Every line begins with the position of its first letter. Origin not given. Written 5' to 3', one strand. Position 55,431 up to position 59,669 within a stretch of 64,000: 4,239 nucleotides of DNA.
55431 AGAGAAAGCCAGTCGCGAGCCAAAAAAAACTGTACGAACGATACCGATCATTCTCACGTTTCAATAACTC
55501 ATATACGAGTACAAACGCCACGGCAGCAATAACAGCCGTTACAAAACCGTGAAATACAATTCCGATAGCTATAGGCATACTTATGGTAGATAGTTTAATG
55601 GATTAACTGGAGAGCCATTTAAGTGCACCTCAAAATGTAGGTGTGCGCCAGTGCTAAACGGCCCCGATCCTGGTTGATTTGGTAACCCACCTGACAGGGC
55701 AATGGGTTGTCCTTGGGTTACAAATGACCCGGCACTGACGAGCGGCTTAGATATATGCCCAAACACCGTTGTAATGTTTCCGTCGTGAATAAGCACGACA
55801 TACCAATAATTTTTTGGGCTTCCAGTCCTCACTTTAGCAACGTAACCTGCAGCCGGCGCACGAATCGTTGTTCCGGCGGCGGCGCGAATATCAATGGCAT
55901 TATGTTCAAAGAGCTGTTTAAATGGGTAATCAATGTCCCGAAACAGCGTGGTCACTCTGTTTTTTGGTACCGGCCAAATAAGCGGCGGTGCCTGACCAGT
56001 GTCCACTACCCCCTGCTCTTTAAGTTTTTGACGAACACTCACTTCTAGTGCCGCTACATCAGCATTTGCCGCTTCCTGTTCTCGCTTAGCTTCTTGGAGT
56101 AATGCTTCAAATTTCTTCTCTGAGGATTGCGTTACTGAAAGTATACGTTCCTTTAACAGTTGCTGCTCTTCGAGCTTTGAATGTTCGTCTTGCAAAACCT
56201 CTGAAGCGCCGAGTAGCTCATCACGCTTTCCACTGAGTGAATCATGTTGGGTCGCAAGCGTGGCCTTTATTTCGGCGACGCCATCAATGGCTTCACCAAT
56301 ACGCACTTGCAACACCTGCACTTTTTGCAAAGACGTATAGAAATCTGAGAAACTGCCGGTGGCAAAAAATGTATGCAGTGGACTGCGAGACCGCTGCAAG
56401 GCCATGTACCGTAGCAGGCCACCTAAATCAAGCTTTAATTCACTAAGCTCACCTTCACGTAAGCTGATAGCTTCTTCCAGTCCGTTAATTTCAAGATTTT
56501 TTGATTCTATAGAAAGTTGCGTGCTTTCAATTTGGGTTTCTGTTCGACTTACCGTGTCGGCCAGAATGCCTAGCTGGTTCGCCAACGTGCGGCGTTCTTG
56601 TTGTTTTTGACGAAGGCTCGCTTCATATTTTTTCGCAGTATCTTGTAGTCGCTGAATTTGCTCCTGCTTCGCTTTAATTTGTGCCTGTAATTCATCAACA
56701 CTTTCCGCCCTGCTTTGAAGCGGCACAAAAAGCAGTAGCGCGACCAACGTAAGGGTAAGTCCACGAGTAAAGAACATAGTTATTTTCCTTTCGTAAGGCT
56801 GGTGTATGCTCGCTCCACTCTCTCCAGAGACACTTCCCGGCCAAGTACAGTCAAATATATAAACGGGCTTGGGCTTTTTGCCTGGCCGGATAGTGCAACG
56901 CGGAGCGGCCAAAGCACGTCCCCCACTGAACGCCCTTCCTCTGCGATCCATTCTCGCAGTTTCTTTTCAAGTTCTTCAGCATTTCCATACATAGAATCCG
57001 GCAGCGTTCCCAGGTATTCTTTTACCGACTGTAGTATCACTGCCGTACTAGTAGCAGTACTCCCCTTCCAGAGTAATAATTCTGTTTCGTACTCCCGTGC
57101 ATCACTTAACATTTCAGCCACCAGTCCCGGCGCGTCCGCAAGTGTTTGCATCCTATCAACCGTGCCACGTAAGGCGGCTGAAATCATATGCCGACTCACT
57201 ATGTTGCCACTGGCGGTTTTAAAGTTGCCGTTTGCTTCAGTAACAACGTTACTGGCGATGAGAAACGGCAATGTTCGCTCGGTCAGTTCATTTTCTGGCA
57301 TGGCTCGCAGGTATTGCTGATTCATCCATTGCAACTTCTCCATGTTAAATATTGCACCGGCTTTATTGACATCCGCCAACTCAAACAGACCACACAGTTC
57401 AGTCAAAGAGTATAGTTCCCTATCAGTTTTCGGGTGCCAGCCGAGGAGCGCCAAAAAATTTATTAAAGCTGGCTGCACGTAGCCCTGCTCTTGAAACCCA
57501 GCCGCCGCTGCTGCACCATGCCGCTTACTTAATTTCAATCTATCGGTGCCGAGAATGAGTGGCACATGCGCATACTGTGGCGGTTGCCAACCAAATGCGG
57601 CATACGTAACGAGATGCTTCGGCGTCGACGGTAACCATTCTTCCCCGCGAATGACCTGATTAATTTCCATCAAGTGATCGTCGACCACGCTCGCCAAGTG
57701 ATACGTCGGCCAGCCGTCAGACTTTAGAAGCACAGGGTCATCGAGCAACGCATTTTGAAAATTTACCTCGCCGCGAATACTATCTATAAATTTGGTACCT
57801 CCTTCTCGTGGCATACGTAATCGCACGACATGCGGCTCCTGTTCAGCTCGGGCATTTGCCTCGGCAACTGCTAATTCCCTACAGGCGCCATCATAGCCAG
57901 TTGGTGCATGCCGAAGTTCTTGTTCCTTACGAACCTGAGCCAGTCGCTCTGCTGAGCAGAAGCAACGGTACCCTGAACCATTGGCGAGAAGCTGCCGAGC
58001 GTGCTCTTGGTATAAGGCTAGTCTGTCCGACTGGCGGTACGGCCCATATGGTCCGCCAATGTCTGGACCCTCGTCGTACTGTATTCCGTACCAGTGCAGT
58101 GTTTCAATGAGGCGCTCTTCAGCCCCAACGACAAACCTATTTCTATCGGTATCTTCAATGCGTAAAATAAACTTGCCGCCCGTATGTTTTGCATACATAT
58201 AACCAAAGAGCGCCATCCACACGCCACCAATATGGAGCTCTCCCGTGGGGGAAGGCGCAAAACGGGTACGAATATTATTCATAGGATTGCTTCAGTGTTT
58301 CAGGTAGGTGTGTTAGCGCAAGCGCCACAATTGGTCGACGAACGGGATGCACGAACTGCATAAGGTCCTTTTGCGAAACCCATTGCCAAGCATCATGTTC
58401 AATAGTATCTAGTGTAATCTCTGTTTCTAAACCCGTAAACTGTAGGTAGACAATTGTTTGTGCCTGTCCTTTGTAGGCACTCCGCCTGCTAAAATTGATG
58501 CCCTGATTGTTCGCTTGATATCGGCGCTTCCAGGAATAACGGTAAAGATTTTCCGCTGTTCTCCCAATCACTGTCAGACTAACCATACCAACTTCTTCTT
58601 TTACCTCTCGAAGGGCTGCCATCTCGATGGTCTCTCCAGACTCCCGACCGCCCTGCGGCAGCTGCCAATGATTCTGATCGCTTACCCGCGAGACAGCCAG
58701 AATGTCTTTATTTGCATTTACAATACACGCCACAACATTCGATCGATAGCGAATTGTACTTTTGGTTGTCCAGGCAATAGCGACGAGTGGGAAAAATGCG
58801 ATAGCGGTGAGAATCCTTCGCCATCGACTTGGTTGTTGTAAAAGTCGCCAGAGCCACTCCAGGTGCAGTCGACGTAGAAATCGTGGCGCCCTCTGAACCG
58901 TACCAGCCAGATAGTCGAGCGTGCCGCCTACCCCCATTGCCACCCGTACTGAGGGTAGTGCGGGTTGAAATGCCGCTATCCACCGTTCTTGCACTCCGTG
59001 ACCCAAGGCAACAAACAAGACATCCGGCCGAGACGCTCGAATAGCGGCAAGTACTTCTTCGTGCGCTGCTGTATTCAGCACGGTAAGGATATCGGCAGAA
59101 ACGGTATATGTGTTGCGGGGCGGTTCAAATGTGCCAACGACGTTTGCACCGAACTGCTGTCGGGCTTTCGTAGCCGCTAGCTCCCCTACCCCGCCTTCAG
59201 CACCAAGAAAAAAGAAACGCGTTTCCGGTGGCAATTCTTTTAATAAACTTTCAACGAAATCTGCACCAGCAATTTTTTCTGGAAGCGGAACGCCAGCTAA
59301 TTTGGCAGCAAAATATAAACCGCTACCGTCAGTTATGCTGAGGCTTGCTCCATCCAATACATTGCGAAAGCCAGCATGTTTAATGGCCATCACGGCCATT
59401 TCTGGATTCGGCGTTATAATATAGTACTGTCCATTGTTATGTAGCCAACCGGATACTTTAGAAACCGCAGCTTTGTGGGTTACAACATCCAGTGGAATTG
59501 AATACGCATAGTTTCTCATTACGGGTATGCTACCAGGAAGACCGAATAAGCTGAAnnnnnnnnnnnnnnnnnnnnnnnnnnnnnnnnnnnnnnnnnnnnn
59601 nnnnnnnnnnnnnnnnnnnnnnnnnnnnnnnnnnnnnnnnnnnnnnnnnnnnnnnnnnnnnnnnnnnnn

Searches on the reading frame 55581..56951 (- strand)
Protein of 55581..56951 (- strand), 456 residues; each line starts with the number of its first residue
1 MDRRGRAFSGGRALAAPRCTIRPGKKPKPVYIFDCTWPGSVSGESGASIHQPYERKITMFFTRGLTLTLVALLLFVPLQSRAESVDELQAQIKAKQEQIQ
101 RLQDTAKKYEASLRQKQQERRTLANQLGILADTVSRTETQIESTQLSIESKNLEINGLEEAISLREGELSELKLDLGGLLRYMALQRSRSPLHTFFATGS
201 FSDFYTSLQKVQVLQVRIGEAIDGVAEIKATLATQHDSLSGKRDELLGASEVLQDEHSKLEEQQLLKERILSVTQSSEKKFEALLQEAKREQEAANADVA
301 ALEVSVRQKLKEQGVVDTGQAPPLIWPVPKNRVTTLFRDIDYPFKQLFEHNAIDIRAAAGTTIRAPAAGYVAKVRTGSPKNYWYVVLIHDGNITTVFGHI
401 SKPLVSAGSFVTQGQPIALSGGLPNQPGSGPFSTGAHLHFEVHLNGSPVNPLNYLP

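Call 28: search_protein_families(library=pfam, proteins=[window:55581-56951:-], max_evalue=0.00001)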
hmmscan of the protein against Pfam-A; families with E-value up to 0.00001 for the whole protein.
window:55581-56951:- (456 aa): 1 family
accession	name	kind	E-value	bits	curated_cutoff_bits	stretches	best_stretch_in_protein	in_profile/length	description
PF01551.29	Peptidase_M23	-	8.8e-22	77.6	28.7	1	350-451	3-96/96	Peptidase family M23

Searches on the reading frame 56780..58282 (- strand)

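Call 28: search_protein_families(library=pfam, proteins=[window:56780-58282:-], max_evalue=0.00001)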
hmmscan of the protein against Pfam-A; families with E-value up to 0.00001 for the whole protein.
window:56780-58282:- (500 aa): 2 families
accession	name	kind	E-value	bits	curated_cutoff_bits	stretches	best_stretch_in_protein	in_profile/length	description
PF00749.27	tRNA-synt_1c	-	1.9e-94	316.5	23.4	1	4-319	2-314/314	tRNA synthetases class I (E and Q), catalytic domain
PF19269.4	Anticodon_2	-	3.9e-21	76.4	23.6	1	334-492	3-140/141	Anticodon binding domain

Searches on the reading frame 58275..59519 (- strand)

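Call 29: search_protein_families(library=pfam, proteins=[window:58275-59519:-], max_evalue=0.00001)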
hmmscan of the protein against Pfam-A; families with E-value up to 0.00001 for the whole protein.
window:58275-59519:- (414 aa): 2 families
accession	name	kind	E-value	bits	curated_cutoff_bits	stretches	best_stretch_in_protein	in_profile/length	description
PF03808.19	Glyco_tran_WecG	-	6.8e-49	166.3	27.4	1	58-236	1-167/168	Glycosyl transferase WecG/TagA/CpsF family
PF00293.34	NUDIX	-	3.5e-18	66.3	21.1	1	258-398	2-131/134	NUDIX domain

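Call 31: search_protein_families(library=ncbifam, proteins=[window:58275-59519:-], max_evalue=0.001)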
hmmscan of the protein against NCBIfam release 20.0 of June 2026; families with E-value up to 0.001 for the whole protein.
window:58275-59519:- (414 aa): 18 families
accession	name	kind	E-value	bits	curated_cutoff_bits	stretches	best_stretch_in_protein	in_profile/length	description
NF041872.1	EPS_EpsA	equivalog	3.8e-37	128.1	500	1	9-238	24-245/265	exopolysaccharide biosynthesis glycosyltransferase EpsA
TIGR00696.1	wecG_tagA_cpsF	superfamily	7.8e-34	116.9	69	1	54-238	2-174/178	WecB/TagA/CpsF family glycosyltransferase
NF041710.1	UDPacetylman_taseTarA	equivalog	1.1e-32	113.5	350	1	8-242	14-236/247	N-acetylglucosaminyldiphosphoundecaprenol N-acetyl-beta-D-mannosaminyltransferase TarA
NF002980.1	PRK03692.1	equivalog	3.4e-25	88.9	323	1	34-242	35-231/240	lipopolysaccharide N-acetylmannosaminouronosyltransferase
NF001938.0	PRK00714.1-5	equivalog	1.3e-24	86.4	116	1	253-398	7-159/172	RNA pyrophosphohydrolase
NF001935.0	PRK00714.1-2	equivalog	2.2e-22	79.5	259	1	258-411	7-157/183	RNA pyrophosphohydrolase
NF001937.0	PRK00714.1-4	equivalog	1.9e-19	69.9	139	1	258-411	7-157/161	RNA pyrophosphohydrolase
NF001936.0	PRK00714.1-3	equivalog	7.6e-17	61.6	118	1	257-404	5-148/155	RNA pyrophosphohydrolase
NF001934.0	PRK00714.1-1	equivalog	1e-16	60.8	241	1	258-384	7-130/176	RNA pyrophosphohydrolase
NF006961.0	PRK09438.1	equivalog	8.8e-11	41.5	103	1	260-388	9-131/151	dihydroneopterin triphosphate diphosphatase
NF006530.0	PRK08999.1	equivalog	4.2e-07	29.3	245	1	262-353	9-96/315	Nudix family hydrolase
TIGR00586.1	mutt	equivalog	7.4e-07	29.2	97.9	1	263-316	9-65/129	8-oxo-dGTP diphosphatase MutT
NF008044.0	PRK10776.1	equivalog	1.5e-05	24.9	148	1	263-314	8-62/130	8-oxo-dGTP diphosphatase MutT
NF012016.0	PRK15472.1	equivalog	3.4e-05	23.6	95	1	277-313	25-61/141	nucleoside triphosphatase NudI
NF007834.0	PRK10546.1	equivalog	4.6e-05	23.3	156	1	261-314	5-61/135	pyrimidine (deoxy)nucleoside triphosphate diphosphatase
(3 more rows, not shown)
